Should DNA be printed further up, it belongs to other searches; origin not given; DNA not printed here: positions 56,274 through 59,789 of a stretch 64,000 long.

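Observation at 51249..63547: Self-contained Mo/sulfur module: Ttr-type BCA oxidoreductase, TorD chaperone, tandem TusA, private TatA and a Moco biosynthesis set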

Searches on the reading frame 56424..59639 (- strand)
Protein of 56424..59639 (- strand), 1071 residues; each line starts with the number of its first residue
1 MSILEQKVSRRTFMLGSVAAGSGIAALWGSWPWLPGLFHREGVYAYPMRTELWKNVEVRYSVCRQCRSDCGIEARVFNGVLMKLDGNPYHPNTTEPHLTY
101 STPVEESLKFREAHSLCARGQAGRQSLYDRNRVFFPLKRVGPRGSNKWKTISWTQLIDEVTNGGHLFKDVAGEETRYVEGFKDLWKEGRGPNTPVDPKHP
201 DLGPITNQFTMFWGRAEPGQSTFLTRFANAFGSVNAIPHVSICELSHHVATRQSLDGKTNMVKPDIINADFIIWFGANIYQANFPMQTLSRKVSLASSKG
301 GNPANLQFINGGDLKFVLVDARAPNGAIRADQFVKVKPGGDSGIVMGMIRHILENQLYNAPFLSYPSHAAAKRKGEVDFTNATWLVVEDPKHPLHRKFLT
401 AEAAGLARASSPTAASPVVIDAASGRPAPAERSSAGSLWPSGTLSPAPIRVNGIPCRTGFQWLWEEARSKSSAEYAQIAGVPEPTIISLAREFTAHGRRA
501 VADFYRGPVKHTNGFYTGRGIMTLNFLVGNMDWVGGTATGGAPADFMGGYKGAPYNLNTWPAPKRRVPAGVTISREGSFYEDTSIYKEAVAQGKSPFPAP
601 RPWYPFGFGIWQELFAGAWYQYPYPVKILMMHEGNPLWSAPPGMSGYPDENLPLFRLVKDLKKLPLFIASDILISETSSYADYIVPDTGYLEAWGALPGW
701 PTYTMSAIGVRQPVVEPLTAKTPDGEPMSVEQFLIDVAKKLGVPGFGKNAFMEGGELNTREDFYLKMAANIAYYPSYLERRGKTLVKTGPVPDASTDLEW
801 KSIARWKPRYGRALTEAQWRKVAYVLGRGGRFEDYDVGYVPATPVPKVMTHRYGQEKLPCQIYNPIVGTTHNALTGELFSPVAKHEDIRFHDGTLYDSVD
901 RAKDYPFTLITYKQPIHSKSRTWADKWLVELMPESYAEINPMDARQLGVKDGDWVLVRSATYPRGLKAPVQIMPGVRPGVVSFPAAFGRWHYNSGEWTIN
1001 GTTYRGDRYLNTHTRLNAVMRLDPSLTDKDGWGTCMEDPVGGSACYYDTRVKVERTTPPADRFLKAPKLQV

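Call 4: search_protein_families(library=pfam, proteins=[window:56424-59639:-], max_evalue=0.01)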
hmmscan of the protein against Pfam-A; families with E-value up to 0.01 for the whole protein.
window:56424-59639:- (1071 aa): 3 families
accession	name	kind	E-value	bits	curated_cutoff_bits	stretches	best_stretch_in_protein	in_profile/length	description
PF01568.27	Molydop_binding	-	2e-15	57.2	26.8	1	907-1019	1-92/110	Molydopterin dinucleotide binding domain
PF00384.28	Molybdopterin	-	9.6e-12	45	24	1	223-499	59-183/353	Molybdopterin oxidoreductase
PF04879.21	Molybdop_Fe4S4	-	2.8e-06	27.6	22.7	1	58-128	3-54/55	Molybdopterin oxidoreductase Fe4S4 domain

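Call 5: search_protein_families(library=ncbifam, proteins=[window:56424-59639:-], max_evalue=0.01)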
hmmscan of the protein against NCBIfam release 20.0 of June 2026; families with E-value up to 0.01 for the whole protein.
window:56424-59639:- (1071 aa): 16 families
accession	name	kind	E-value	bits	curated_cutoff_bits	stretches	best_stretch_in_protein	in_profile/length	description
NF011567.1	PRK14991.1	equivalog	6.1e-172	573.8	1750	1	58-1032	73-1002/1022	tetrathionate reductase subunit TtrA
NF012032.0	PRK15488.1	equivalog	7.9e-61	206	694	5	7-163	2-129/759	thiosulfate reductase PhsA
TIGR02166.1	dmsA_ynfE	subfamily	2.9e-40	138.1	777.7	4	9-178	2-150/794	DMSO/selenate family reductase complex A subunit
NF041714.1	arsenate_red_ArrA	equivalog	5.6e-28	97.5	1600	3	208-364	152-293/848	arsenate respiratory reductase molybdopterin-containing subunit ArrA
TIGR03479.1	DMSO_red_II_alp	subfamily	5.2e-26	91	984.75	3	117-161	105-149/913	molybdopterin-dependent oxidoreductase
TIGR01591.1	Fdh-alpha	equivalog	2.7e-24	85.2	666.25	3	314-363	185-234/672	formate dehydrogenase subunit alpha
NF041885.1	selenate_YnfE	exception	3.3e-24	84.7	1675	3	116-178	92-154/805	selenate/tellurate reductase subunit YnfE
NF011566.1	PRK14990.1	exception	1.3e-19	69.7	1600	2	116-177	103-164/814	dimethylsulfoxide reductase subunit A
NF041884.1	selenate_YnfF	exception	4.1e-19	68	1650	2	116-163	89-136/798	selenate/tellurate reductase subunit YnfF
TIGR01553.1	formate-DH-alph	equivalog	1e-16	59.9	814.2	3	877-960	855-938/1009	formate dehydrogenase-N subunit alpha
NF047855.1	AssmNtatRedNasC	equivalog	3e-16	58.9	1100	2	659-697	432-470/708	assimilatory nitrate reductase catalytic subunit NasC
NF041783.2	mnquin_red_QrcB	equivalog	1.5e-14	53.2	440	1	222-356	158-281/695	menaquinone reductase molybdopterin-binding-like subunit QrcB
NF041513.1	formate_DH_Act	exception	1.8e-08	32.6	1400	1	863-960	879-978/1067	formate dehydrogenase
NF042978.1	EthbenzDh_ebdA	equivalog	3.3e-07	28.5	2000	1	115-160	125-170/977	ethylbenzene dehydrogenase subunit alpha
TIGR00509.1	bisC_fam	subfamily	1.7e-05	23.3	1017.55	0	897-994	617-712/772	molybdopterin guanine dinucleotide-containing S/N-oxide reductase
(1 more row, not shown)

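Call 8: find_homologous_proteins(query=window:56424-59639:-, max_evalue=1e-20)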
Query window:56424-59639:- (1071 aa): 934 proteins with E <= 1e-20 among 8000 candidates; the best 120 are listed.
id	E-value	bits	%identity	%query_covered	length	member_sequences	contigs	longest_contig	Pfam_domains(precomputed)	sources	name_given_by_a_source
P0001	0.0e+0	2384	93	100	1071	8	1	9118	PF00384.28,PF01568.28,PF04879.22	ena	-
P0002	0.0e+0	1820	71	99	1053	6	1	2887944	PF00384.28,PF01568.28,PF04879.22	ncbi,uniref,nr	ncbi:molybdopterin dinucleotide binding domain-containing protein [Acidithiobacillus sulfuriphilus]|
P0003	0.0e+0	1746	70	99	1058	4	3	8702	PF00384.28,PF01568.28,PF04879.22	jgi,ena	jgi:tetrathionate reductase subunit A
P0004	0.0e+0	1739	69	99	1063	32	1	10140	PF00384.28,PF01568.28,PF04879.22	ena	-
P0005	0.0e+0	1737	69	99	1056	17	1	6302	PF00384.28,PF01568.28,PF04879.22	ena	-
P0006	0.0e+0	1730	69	99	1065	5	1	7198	PF00384.28,PF01568.28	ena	-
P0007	0.0e+0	1727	69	99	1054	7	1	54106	PF00384.28,PF01568.28,PF04879.22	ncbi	ncbi:MAG: molybdopterin-dependent oxidoreductase [Bacilli bacterium]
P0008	0.0e+0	1705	68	99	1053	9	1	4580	PF00384.28,PF01568.28,PF04879.22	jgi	-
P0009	0.0e+0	1695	65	99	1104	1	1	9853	PF00384.28,PF01568.28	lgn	-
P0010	0.0e+0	1693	67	99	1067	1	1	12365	PF00384.28,PF01568.28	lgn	-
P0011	0.0e+0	1692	68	99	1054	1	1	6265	PF00384.28,PF01568.28,PF04879.22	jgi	jgi:anaerobic selenocysteine-containing dehydrogenase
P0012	0.0e+0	1680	68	98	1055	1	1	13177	PF00384.28,PF01568.28,PF04879.22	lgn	-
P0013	0.0e+0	1680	66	99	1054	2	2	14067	PF00384.28,PF01568.28,PF04879.22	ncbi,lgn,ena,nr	ncbi:MAG: molybdopterin-dependent oxidoreductase [Thermaerobacter sp.]|nr:molybdopterin-dependent ox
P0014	0.0e+0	1670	68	99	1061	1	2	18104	PF00384.28,PF01568.28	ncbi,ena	-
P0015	0.0e+0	1660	66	99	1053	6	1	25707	PF00384.28,PF01568.28,PF04879.22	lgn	-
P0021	0.0e+0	1389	58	98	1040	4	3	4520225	PF00384.28,PF01568.28,PF04879.22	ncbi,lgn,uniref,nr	ncbi:Molybdopterin oxidoreductase Fe4S4 domain protein [Acididesulfobacillus acetoxydans]|uniref:Mol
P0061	0.0e+0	1151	51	98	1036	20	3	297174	PF00384.28,PF01568.28,PF04879.22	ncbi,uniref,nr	ncbi:MAG: molybdopterin dinucleotide-binding protein [Candidatus Acididesulfobacter guangdongensis]|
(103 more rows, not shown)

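Call 10: find_encoding_contigs(protein=P0001, flank=10000, max_places=4)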
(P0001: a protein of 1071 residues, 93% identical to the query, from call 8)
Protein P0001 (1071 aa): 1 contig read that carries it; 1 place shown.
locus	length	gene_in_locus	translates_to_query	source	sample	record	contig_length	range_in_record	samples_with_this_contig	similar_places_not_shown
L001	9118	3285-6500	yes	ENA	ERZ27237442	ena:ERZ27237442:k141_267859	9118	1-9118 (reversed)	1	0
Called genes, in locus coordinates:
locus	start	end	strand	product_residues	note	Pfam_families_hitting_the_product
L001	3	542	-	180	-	?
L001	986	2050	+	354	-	PF12838:Fer4_7, PF13237:Fer4_10 (weak), PF13247:Fer4_11, PF13187:Fer4_9 (weak), PF25160:LdpA_Fe-S-bd (weak), PF00037:Fer4, PF12797:Fer4_2 (weak), PF12837:Fer4_6 (weak), +1 more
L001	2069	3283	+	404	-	PF03916:NrfD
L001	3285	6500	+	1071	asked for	PF04879:Molybdop_Fe4S4 (weak), PF00384:Molybdopterin (faint), PF01568:Molydop_binding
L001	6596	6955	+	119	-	PF13609:Porin_4, PF00267:Porin_1 (weak)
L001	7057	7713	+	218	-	PF13609:Porin_4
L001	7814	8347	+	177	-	PF00994:MoCF_biosynth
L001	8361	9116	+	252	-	?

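Call 15: find_related_loci(query=A1, collection=genome_contigs, flank=10000)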
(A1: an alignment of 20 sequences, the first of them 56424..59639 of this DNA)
Query A1 (1071 aa) in genome_contigs; peptide patterns used: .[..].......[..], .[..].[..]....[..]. (x = any residue, [..] = any of these).
325 stretches matched a pattern; 246 encode a relative of the query (tblastn E <= 1e-3); the best 80 are kept; 80 distinct loci.
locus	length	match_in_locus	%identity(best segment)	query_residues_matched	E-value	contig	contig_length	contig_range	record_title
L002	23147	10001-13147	71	3-1065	0e+0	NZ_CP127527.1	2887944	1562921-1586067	Acidithiobacillus sulfuriphilus strain CJ-2 chromosome, complete genome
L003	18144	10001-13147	70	1-1061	0e+0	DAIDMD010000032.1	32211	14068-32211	MAG TPA_asm: Acidiferrobacter sp. isolate clean437 k141_344097, whole genome shotgun sequence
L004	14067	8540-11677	66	1-1058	0e+0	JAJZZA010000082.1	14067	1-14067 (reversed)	MAG: Bacillota bacterium isolate TL1-5.bin8 NODE_5545_length_14067_cov_1.577260, whole genome shotgun sequence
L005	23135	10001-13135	65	1-1058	0e+0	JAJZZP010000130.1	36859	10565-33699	MAG: Bacillota bacterium isolate TL2-1.bin36 NODE_638_length_36859_cov_3.532043, whole genome shotgun sequence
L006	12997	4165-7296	66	1-1057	0e+0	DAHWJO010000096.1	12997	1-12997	MAG TPA_asm: Sulfobacillus sp. isolate clean1957 NODE_96_length_12997_cov_12.497601, whole genome shotgun sequence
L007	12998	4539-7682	68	8-1066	0e+0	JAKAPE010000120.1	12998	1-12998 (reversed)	MAG: Proteobacteria bacterium isolate YF1.bin4 NODE_5756_length_12998_cov_1.820527, whole genome shotgun sequence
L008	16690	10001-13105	57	7-1056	0e+0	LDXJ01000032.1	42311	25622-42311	Peptococcaceae bacterium CEB3 CEB3_contig000032, whole genome shotgun sequence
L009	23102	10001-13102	58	7-1055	0e+0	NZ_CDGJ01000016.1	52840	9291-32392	Acididesulfobacillus acetoxydans strain INE, whole genome shotgun sequence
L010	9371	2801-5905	57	1-1055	0e+0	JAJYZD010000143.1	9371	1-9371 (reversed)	MAG: Bacillota bacterium isolate FK5.bin106 NODE_12010_length_9371_cov_2.647339, whole genome shotgun sequence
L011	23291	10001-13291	55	3-1055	0e+0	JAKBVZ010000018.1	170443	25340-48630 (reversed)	MAG: Actinomycetes bacterium isolate TL1-4.bin29 NODE_20_length_170443_cov_12.535722, whole genome shotgun sequence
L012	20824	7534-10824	52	2-1056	0e+0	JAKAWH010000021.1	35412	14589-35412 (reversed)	MAG: Actinomycetes bacterium isolate YP4.bin48 NODE_1627_length_35412_cov_1.718804, whole genome shotgun sequence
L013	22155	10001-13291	54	3-1055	0e+0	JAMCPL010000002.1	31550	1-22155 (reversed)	MAG: Actinomycetota bacterium isolate FK_Sedi_A_Bin.79 NODE_2868_length_31550_cov_55.5887, whole genome shotgun sequence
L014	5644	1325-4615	54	2-1056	0e+0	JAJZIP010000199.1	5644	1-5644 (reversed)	MAG: Actinomycetes bacterium isolate LSA3.bin6 NODE_23238_length_5644_cov_2.115824, whole genome shotgun sequence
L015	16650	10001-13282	52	2-1053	0e+0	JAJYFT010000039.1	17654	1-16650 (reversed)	MAG: Actinomycetes bacterium isolate DBS1-2.bin61 NODE_3210_length_17654_cov_2.856051, whole genome shotgun sequence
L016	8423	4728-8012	52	3-1055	0e+0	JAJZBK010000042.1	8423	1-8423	MAG: Actinomycetes bacterium isolate HSP2.bin32 NODE_5452_length_8423_cov_10.919359, whole genome shotgun sequence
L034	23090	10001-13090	51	8-1056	0e+0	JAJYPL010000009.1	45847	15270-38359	MAG: bacterium isolate DS3.bin55 NODE_580_length_45847_cov_9.557371, whole genome shotgun sequence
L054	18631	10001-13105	57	5-1055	0e+0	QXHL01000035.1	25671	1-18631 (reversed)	Alicyclobacillaceae bacterium I2511 NODE_35_length_25671_cov_7.47295, whole genome shotgun sequence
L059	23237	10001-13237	49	8-1049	0e+0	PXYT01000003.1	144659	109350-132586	MAG: Sulfobacillus benefaciens isolate AMDSBA1 AMDSBA1_3, whole genome shotgun sequence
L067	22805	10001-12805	40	7-1053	0e+0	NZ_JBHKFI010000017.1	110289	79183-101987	Cytobacillus sp. Hz8 contig17, whole genome shotgun sequence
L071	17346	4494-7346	38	58-1057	0e+0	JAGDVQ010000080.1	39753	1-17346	MAG: Thiomonas sp. isolate KUB_Bin09 NODE_164_length_39753_cov_6.196912, whole genome shotgun sequence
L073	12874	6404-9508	58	5-1055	0e+0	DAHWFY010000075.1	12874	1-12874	MAG TPA_asm: Bacillota bacterium isolate clean1249 NODE_75_length_12874_cov_10.488630, whole genome shotgun sequence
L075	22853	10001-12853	40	58-1057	0e+0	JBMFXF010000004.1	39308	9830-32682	MAG: Acetobacteraceae bacterium isolate KM4364-37 NODE_4_length_39308_cov_3.641228, whole genome shotgun sequence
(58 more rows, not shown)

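Call 21: find_encoding_contigs(protein=P0002, flank=10000, max_places=3)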
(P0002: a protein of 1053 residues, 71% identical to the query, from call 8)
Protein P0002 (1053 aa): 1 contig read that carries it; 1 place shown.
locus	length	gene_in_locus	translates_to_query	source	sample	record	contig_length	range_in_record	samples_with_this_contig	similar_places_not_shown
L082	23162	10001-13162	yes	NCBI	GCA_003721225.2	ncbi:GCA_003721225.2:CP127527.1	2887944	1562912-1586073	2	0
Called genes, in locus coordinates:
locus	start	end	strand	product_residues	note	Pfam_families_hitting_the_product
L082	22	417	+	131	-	PF03625:DUF302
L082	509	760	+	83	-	PF00462:Glutaredoxin, PF13417:GST_N_3 (weak)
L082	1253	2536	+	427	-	PF02321:OEP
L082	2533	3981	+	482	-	PF25917:BSH_RND (weak), PF25919:BSH_CusB, PF25973:BSH_CzcB, PF25869:3HB_CusB, PF25944:Beta-barrel_RND (faint), PF25954:Beta-barrel_RND_2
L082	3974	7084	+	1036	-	PF00873:ACR_tran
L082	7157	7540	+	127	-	PF11604:CusF_Ec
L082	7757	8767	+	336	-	PF12838:Fer4_7 (faint), PF13187:Fer4_9 (weak), PF13237:Fer4_10 (weak), PF13247:Fer4_11, PF00037:Fer4, PF12797:Fer4_2 (weak), PF12837:Fer4_6, PF13237:Fer4_10 (weak), +5 more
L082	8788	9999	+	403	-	PF03916:NrfD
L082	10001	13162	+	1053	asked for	PF04879:Molybdop_Fe4S4 (weak), PF00384:Molybdopterin (faint), PF01568:Molydop_binding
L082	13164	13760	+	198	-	PF02613:Nitrate_red_del (weak)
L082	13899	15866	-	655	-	PF00122:E1-E2_ATPase, PF00702:Hydrolase, PF08282:Hydrolase_3 (faint)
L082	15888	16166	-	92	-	PF02583:Trns_repr_metal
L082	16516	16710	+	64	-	PF11127:YgaP-like_TM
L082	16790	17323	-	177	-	PF08534:Redoxin, PF00578:AhpC-TSA, PF13098:Thioredoxin_2 (weak)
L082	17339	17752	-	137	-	PF00376:MerR, PF13411:MerR_1, PF09278:MerR-DNA-bind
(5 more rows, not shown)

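Call 31: search_dna_similar(query=window:56424-59639:-, collection=plasmids, mode=protein, max_rows=40, rows=spread, max_evalue=1e-20)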
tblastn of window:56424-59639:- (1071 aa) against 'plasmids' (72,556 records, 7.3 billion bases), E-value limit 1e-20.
Records with a match: 74; places in all: 75; records where one place covers at least 80% of the query: 67.
Best place of each record, by identity: <60% 74.
By first word of the organism name: Escherichia 33; Azospirillum 9; Citrobacter 8; Klebsiella 4; Enterobacter 2; Salmonella 2; Proteus 2; Shigella 2; Hafnia 2; Halobellus 2; and 8 more.
By predicted mobility (MOB-suite, as given by PLSDB): non-mobilizable 33; conjugative 24; mobilizable 17.
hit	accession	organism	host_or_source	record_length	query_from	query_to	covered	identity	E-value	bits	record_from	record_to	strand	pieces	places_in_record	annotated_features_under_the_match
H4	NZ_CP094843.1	Enterobacter ludwigii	cell culture,tailing mud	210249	13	1053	97%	37.7%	0e+0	629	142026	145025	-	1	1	molybdopterin-dependent oxidoreductase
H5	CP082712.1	Salmonella enterica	ground turkey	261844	13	1053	97%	37.6%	0e+0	628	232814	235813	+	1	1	molybdopterin-dependent oxidoreductase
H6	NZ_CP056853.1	Citrobacter freundii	culture,Freshwater sample from ...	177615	13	1053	97%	37.6%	0e+0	628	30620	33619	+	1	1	molybdopterin-dependent oxidoreductase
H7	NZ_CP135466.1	Citrobacter freundii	Homo sapiens,bacterial culture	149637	13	1053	97%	37.6%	0e+0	628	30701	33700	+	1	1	molybdopterin-dependent oxidoreductase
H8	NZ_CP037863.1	Citrobacter arsenatis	cell culture,sediment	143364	13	1053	97%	37.6%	0e+0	628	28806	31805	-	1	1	molybdopterin-dependent oxidoreductase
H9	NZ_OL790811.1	Proteus mirabilis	-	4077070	55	1055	93%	34.1%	1e-144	488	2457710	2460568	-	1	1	none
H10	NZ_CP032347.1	Azospirillum brasilense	soil sample,Agricultural field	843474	63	1056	93%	34.0%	4e-129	442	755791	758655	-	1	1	molybdopterin dinucleotide binding domain-containing protein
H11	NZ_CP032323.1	Azospirillum argentinense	soil sample,Agricultural field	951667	63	1056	93%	33.9%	5e-128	439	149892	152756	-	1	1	molybdopterin dinucleotide binding domain-containing protein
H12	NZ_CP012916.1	Azospirillum brasilense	Digitaria eriantha,microbe,root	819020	63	1060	93%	33.7%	7e-129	441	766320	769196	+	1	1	molybdopterin dinucleotide binding domain-containing protein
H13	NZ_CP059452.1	Azospirillum brasilense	Prokaryotes,soil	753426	63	1056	93%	33.8%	1e-130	446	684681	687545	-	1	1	molybdopterin dinucleotide binding domain-containing protein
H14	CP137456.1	Klebsiella pneumoniae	Homo sapiens,whole organism,urine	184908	58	1056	93%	33.5%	4e-139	471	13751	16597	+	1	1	ttrA: tetrathionate reductase subunit TtrA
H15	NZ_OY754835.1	Escherichia coli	-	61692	58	1056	93%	33.5%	5e-139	471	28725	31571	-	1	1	ttrA: tetrathionate reductase subunit TtrA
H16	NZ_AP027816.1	Escherichia coli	-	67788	58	1056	93%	33.5%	5e-139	471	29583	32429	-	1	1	ttrA: tetrathionate reductase subunit TtrA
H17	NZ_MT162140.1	Escherichia coli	Chroicocephalus novaehollandiae,Cloacal ...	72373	58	1056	93%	33.5%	5e-139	471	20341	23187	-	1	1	ttrA: tetrathionate reductase subunit TtrA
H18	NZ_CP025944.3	Escherichia coli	Homo sapiens,Pure Culture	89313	58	1056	93%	33.5%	5e-139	471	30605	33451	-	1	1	ttrA: tetrathionate reductase subunit TtrA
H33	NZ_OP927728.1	Salmonella sp.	-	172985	58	1056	93%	33.5%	7e-139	471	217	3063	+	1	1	ttrA: tetrathionate reductase subunit TtrA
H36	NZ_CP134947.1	Halobellus sp. DFY28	cell culture,sediment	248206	8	1055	98%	30.9%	6e-124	427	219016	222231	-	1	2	molybdopterin-dependent oxidoreductase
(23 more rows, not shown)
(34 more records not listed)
